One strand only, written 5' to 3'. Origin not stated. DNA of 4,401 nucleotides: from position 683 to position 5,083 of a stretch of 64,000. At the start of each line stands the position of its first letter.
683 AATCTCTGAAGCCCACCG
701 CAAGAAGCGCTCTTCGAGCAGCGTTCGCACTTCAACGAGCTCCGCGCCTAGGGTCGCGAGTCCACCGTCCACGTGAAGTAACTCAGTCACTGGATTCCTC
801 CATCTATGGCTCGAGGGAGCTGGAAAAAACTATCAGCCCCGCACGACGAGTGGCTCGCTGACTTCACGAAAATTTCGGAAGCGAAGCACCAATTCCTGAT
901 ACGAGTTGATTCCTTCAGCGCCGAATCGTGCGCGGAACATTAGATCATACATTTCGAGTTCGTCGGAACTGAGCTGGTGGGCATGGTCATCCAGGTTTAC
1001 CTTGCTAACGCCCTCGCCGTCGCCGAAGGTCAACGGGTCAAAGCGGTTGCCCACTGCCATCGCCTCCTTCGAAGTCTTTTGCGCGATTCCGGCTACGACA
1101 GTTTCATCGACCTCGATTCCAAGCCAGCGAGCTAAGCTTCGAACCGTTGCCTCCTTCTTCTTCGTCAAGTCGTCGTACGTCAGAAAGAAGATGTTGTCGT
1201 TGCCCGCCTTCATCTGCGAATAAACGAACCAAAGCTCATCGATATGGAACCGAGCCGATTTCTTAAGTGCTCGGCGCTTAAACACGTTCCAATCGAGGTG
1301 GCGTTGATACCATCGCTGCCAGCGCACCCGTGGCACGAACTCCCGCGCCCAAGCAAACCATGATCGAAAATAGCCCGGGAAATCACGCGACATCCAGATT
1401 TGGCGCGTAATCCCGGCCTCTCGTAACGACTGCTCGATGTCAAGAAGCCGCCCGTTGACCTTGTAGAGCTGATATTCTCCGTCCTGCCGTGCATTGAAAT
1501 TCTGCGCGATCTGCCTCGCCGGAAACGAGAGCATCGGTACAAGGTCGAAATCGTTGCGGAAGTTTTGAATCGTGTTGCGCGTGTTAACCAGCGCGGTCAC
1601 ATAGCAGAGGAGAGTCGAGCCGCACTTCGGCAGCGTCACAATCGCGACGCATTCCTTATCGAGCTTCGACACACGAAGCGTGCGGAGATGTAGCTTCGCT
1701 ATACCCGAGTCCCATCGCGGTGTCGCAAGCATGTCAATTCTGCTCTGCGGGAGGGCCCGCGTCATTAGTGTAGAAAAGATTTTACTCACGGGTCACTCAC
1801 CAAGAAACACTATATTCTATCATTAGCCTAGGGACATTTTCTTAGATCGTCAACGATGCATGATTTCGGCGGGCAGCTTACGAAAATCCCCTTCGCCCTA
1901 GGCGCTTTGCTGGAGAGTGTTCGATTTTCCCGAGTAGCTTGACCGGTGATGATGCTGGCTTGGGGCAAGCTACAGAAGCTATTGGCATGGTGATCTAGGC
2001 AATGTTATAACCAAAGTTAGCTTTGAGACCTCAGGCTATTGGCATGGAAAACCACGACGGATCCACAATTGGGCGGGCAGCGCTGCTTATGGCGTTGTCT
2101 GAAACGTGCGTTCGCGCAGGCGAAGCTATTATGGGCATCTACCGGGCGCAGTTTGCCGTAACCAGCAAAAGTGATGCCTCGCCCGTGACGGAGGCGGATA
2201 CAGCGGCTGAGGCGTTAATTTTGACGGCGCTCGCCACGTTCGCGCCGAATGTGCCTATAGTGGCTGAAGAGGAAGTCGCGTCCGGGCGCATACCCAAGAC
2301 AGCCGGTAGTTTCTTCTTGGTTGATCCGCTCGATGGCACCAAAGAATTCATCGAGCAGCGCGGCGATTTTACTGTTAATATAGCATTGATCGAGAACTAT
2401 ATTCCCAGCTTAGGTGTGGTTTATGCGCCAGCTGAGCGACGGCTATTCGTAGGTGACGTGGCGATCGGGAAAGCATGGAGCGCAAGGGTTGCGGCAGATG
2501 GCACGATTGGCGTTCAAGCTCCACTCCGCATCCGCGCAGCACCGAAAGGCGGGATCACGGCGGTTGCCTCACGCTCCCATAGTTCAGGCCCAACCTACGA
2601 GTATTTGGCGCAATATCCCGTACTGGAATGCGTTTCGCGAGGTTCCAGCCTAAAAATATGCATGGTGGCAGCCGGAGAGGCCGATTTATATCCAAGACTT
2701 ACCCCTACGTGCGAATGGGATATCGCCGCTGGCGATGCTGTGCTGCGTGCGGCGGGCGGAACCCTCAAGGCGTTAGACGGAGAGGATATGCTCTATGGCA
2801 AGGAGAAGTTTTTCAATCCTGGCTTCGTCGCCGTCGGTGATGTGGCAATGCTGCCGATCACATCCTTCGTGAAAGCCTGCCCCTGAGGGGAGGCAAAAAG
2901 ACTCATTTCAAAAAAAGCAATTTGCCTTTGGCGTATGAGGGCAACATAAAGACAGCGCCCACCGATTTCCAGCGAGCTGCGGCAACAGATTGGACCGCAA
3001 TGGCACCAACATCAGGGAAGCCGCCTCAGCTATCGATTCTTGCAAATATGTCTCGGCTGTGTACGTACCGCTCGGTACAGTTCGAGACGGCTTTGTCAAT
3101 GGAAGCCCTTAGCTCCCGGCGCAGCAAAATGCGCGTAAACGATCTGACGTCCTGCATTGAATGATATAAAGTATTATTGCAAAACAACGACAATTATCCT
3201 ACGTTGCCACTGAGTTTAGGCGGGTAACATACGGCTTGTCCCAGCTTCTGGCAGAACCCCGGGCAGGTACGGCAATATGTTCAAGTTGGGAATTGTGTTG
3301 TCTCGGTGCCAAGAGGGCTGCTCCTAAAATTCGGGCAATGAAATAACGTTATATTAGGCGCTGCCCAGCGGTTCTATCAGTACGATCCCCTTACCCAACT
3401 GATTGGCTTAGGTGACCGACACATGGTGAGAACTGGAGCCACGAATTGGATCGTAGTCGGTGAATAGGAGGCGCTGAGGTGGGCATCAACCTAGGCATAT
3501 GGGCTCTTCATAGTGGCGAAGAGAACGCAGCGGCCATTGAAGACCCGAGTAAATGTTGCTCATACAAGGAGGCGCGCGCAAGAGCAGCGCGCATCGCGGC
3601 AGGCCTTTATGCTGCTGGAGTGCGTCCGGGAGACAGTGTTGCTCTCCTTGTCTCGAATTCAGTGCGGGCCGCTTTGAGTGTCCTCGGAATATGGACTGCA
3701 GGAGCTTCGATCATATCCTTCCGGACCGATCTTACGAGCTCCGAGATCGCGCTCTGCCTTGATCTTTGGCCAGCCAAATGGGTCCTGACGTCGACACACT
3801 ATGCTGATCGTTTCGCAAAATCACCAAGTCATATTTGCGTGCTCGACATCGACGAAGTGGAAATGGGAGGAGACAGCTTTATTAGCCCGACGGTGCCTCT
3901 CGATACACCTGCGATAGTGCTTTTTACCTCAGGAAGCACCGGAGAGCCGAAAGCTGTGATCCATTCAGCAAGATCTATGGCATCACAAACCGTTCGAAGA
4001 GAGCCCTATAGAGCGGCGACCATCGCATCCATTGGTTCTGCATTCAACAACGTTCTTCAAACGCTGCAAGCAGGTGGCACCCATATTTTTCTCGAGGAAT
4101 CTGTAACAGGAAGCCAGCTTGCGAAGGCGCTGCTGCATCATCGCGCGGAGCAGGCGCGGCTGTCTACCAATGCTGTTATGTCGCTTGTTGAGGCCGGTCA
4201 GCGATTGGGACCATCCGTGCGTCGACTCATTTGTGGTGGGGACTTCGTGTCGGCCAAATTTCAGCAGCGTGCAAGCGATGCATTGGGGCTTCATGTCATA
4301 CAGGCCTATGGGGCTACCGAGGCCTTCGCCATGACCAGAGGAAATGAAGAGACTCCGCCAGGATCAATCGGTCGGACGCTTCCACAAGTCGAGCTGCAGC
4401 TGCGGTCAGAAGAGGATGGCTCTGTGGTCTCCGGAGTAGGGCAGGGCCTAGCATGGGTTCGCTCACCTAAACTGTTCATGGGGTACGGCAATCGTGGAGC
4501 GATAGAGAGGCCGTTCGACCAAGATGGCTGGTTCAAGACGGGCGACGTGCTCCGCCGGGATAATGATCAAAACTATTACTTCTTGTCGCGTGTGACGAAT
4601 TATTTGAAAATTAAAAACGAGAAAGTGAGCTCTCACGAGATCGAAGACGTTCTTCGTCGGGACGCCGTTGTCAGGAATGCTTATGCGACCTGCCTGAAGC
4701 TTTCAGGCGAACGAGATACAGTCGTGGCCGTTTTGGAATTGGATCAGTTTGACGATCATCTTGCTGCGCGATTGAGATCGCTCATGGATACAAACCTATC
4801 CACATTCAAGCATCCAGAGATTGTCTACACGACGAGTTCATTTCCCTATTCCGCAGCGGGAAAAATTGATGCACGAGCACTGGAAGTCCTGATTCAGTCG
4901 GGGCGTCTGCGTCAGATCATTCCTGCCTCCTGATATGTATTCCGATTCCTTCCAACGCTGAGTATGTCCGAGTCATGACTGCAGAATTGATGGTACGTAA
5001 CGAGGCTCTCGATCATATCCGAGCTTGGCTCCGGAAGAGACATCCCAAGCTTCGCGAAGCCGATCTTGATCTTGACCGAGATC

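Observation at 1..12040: Biosynthetic cluster coupling an aaRS-like amino-acid:carrier-protein ligase to a PCP-condensation protein, an adenylating enzyme, pABA synthesis, sulfation and export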

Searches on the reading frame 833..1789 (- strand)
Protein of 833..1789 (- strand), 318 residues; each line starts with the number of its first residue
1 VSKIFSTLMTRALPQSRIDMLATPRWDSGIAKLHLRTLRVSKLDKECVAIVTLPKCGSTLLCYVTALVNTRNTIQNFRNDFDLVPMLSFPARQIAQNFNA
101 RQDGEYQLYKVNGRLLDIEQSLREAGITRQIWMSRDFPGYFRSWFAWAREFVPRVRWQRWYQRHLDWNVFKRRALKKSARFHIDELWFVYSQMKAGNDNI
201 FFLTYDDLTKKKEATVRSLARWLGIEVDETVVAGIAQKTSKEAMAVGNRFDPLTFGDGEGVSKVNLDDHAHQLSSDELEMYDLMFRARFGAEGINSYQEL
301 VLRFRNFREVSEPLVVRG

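Call 8: search_protein_families(library=pfam, proteins=[window:833-1789:-], max_evalue=0.01)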
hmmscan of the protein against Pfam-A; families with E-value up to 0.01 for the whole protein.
window:833-1789:- (318 aa): 2 families
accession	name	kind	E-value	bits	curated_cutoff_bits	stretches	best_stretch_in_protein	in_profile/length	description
PF00685.33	Sulfotransfer_1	-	5.2e-09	36.3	22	1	48-284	4-246/255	Sulfotransferase domain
PF13469.12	Sulfotransfer_3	-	6.9e-05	23.6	27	1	180-229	181-216/216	Sulfotransferase family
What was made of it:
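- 833..1789 (-): PAPS-type sulfotransferase, 42 nt upstream of the ligase on the same strand. Gene callers start it at 1732 or 1765. Sulfotransfer_1, E 5e-9 (call 8).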

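Call 9: search_protein_families(library=ncbifam, proteins=[window:833-1789:-], max_evalue=0.01)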
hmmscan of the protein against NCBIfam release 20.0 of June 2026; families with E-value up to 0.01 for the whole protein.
window:833-1789:- (318 aa): 0 families

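Call 10: find_encoding_contigs(protein=window:833-1789:-, flank=10000, max_places=8)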
Protein window:833-1789:- (318 aa): no gene with exactly this product is on record in the collection.
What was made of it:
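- Tried and rejected: Nothing found, because gene callers use a later start (call 10).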

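Call 63: search_solved_structures(query=window:833-1789:-, max_evalue=1, show_alignments=1)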
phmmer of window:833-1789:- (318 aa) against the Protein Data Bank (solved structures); distinct sequences matched with E-value up to 1: 12.
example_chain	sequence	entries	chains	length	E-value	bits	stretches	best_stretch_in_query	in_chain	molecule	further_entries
3bfx_A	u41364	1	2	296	0.00061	22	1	193-247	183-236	Sulfotransferase 1C2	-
1zd1_A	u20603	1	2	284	0.0032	19.6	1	48-237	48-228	Sulfotransferase 4A1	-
5x2b_D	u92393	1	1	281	0.042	15.9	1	193-244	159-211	Sulfotransferase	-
5x2b_F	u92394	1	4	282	0.042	15.9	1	193-244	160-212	Sulfotransferase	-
5x2b_C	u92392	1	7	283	0.043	15.9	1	193-244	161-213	Sulfotransferase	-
8xgz_A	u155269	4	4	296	0.059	15.5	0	199-245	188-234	S4 | Sulfotransferase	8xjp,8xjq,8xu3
1q1z_A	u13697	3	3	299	0.37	12.8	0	192-244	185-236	sulfotransferase family, cytosolic, 2B, member 1 isoform b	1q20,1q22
2ad1_A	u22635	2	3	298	0.53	12.3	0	198-244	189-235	Sulfotransferase 1C2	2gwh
1q1q_A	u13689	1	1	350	0.56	12.2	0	192-244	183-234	sulfotransferase family, cytosolic, 2B, member 1 isoform a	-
1q44_A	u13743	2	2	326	0.74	11.9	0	181-237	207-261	Steroid Sulfotransferase | Flavonol sulfotransferase-like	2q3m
9kz9_g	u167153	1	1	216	0.98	11.4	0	186-264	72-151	ACPI-g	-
8r4b_B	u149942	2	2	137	0.99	11.4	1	107-167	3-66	NbRoco1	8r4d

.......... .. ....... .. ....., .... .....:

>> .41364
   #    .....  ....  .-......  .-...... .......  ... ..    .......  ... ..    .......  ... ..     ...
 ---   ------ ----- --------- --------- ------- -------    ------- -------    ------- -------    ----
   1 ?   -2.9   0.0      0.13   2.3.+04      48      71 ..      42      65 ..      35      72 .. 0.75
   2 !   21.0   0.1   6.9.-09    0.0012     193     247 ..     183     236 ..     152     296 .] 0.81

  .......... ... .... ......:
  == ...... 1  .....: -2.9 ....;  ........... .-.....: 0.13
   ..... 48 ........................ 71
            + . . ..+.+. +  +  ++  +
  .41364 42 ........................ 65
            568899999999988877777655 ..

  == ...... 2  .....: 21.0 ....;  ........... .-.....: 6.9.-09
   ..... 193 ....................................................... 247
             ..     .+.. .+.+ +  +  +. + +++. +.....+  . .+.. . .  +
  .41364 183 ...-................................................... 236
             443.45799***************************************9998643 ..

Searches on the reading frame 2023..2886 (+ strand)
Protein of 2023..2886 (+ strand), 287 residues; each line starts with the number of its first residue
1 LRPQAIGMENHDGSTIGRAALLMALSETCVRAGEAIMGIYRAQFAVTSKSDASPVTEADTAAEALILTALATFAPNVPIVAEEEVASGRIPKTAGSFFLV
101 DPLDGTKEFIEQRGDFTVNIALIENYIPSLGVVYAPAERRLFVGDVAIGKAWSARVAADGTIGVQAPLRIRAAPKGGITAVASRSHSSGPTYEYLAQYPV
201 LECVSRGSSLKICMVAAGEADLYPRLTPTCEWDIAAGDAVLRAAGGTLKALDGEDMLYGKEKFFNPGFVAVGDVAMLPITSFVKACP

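Call 8: search_protein_families(library=pfam, proteins=[window:2023-2886:+], max_evalue=0.01)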
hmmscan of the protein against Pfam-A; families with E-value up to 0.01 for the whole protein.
window:2023-2886:+ (287 aa): 1 family
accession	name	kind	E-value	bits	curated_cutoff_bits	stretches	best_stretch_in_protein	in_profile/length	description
PF00459.30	Inositol_P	-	2.1e-46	159.1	27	1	25-261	9-248/271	Inositol monophosphatase family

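Call 9: search_protein_families(library=ncbifam, proteins=[window:2023-2886:+], max_evalue=0.01)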
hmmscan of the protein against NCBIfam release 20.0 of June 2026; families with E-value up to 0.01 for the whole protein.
window:2023-2886:+ (287 aa): 7 families
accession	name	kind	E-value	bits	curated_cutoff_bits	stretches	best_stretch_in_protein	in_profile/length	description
TIGR01331.1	bisphos_cysQ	equivalog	1e-78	264.4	228.8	1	22-271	2-249/250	3'(2'),5'-bisphosphate nucleotidase CysQ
NF008182.0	PRK10931.1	equivalog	7.3e-61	205.4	379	1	26-268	6-241/246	3'(2'),5'-bisphosphate nucleotidase CysQ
TIGR02067.1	his_9_HisN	equivalog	4e-27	95.3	275.15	1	27-259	7-232/252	histidinol-phosphatase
TIGR01330.1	bisphos_HAL2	equivalog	2.1e-16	59.7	267.05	2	44-85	33-76/359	3'(2'),5'-bisphosphate nucleotidase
NF009321.0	PRK12676.1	equivalog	2.7e-13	49.6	264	1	35-145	24-132/264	bifunctional fructose-bisphosphatase/inositol-phosphate phosphatase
NF008027.1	PRK10757.1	equivalog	4.4e-12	45.5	332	1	30-254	13-233/267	inositol-1-monophosphatase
NF010678.0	PRK14076.1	equivalog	1.9e-06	27.1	493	1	34-123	21-109/570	bifunctional NADP phosphatase/NAD kinase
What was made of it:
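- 2023..2886 (+): CysQ, a 3'(2'),5'-bisphosphate nucleotidase that removes PAP, the by-product of sulfation. TIGR01331 264 bits, above the 228.8 cut-off (call 9).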

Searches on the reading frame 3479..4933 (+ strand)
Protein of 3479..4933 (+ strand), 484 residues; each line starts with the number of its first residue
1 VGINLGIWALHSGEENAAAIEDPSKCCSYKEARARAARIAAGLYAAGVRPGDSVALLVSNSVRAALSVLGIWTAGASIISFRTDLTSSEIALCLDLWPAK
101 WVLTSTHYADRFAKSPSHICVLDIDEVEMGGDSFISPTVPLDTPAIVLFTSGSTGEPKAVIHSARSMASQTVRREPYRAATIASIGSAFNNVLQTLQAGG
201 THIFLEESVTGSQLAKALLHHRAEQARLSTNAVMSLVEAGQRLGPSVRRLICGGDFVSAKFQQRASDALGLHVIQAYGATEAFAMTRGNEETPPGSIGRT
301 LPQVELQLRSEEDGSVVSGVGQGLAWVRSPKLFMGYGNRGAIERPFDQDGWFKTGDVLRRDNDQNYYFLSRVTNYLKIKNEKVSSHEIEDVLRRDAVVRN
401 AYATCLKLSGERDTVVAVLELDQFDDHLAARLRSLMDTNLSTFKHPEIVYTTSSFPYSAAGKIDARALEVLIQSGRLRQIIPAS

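Call 8: search_protein_families(library=pfam, proteins=[window:3479-4933:+], max_evalue=0.01)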
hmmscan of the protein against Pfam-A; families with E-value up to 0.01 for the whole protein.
window:3479-4933:+ (484 aa): 1 family
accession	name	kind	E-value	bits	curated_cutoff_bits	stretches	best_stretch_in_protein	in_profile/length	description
PF00501.34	AMP-binding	-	2.9e-49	168.3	29.9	1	16-336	10-383/384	AMP-binding enzyme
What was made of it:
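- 3479..4933 (+): Free-standing adenylating enzyme (ANL superfamily) with no carrier domain. AMP-binding, E 3e-49 (call 8).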

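Call 9: search_protein_families(library=ncbifam, proteins=[window:3479-4933:+], max_evalue=0.01)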
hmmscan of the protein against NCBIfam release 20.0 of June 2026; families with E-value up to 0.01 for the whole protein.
window:3479-4933:+ (484 aa): 102 families (the best 25 are shown)
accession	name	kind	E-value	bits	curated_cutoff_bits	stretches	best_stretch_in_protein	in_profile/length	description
TIGR01733.1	AA-adenyl-dom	subfamily_domain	3.6e-46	157.8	317.4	1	28-402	1-408/409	amino acid adenylation domain-containing protein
TIGR01923.1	menE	equivalog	3.8e-46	157.8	330.15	2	194-465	174-439/442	o-succinylbenzoate--CoA ligase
NF004837.0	PRK06187.1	subfamily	1.7e-45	155.3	476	1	15-475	22-525/531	long-chain-fatty-acid--CoA ligase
NF002966.0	PRK03640.1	equivalog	3.9e-39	134.6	556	2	200-470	207-478/483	o-succinylbenzoate--CoA ligase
NF052269.1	Staph_lig_FadD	equivalog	9.1e-39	133.1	650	1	15-472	14-493/499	long-chain-fatty-acid--CoA ligase FadD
NF004814.0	PRK06164.1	equivalog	8.1e-36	123.7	677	2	140-461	179-516/540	acyl-CoA synthetase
NF004114.0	PRK05605.1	equivalog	1e-34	119.8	766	2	246-469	339-566/575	long-chain-fatty-acid--CoA ligase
NF005858.0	PRK07787.1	subfamily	5.9e-34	117.3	575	2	246-469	243-469/471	acyl-CoA synthetase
NF006182.0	PRK08316.1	subfamily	5.5e-33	114.2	663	2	272-468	314-513/523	fatty acyl-CoA synthetase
NF004808.0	PRK06155.1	equivalog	7.7e-32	110.2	722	1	25-468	45-518/542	ATP-dependent acyl-CoA ligase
NF052580.1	Str24CoAsynCasG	equivalog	2.6e-30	105.3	750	2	272-468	346-546/548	steroid-24-oyl-CoA synthetase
NF006181.0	PRK08314.1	subfamily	9.3e-30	103.4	705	2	140-468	202-550/563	long-chain-fatty-acid--CoA ligase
NF004511.1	PRK05852.1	equivalog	3.8e-29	101.7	650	2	257-469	286-501/505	FadD7 family fatty acid--CoA ligase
NF005702.0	PRK07514.1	subfamily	5.5e-29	100.9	558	2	246-467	271-495/506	malonyl-CoA synthase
NF006572.0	PRK09088.1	equivalog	9.1e-29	100.5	696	2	270-471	281-486/491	acyl-CoA synthetase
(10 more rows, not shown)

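Call 53: search_solved_structures(query=window:3479-4933:+, max_evalue=1e-20, show_alignments=0)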
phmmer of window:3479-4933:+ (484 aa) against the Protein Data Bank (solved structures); distinct sequences matched with E-value up to 1e-20: 23.
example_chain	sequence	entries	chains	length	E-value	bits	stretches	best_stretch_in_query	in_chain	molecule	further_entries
6mfy_A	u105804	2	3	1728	1.9e-38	135.6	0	18-469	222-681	Linear gramicidin synthase subunit A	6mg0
6mfz_A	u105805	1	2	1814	2.2e-38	135.4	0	18-469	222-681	Linear gramicidin synthase subunit A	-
9be3_A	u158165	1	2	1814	2.2e-38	135.4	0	18-469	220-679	Linear gramicidin synthase subunit A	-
9be4_A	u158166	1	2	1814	2.2e-38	135.4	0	18-469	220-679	Linear gramicidin synthase subunit A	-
9meh_A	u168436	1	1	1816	2.2e-38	135.4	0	18-469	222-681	Linear gramicidin synthase subunit A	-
6sq8_A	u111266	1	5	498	1.7e-28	102.7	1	35-465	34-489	Fatty acid CoA ligase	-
6h1b_A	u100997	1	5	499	1e-27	100.2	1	35-464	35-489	Fatty acid CoA ligase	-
5x8f_A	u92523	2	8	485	5.2e-25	91.3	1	25-463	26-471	2-succinylbenzoate--CoA ligase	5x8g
8wev_A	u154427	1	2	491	8.3e-25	90.6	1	5-463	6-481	Feruloyl-CoA Synthetase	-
8weu_A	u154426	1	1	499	8.5e-25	90.6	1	5-463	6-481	Fatty-acyl-CoA synthase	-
5buq_A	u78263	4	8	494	1.4e-24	89.8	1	25-402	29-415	2-succinylbenzoate--CoA ligase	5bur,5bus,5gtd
5u89_A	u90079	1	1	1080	2.3e-22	82.6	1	20-469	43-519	Amino acid adenylation domain protein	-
7a9i_A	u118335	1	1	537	2.5e-22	82.5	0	249-468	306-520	Cfl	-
6m2u_A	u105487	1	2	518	4.7e-22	81.5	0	247-465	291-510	Benzoate-coenzyme A ligase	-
6m2o_A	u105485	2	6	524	5e-22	81.5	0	247-465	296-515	Benzoate-coenzyme A ligase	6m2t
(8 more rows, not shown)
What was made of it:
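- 3479..4933 (+): Sits between NRPS A domains (LgrA, 1.9e-38) and acyl/benzoate-CoA ligases (call 53).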
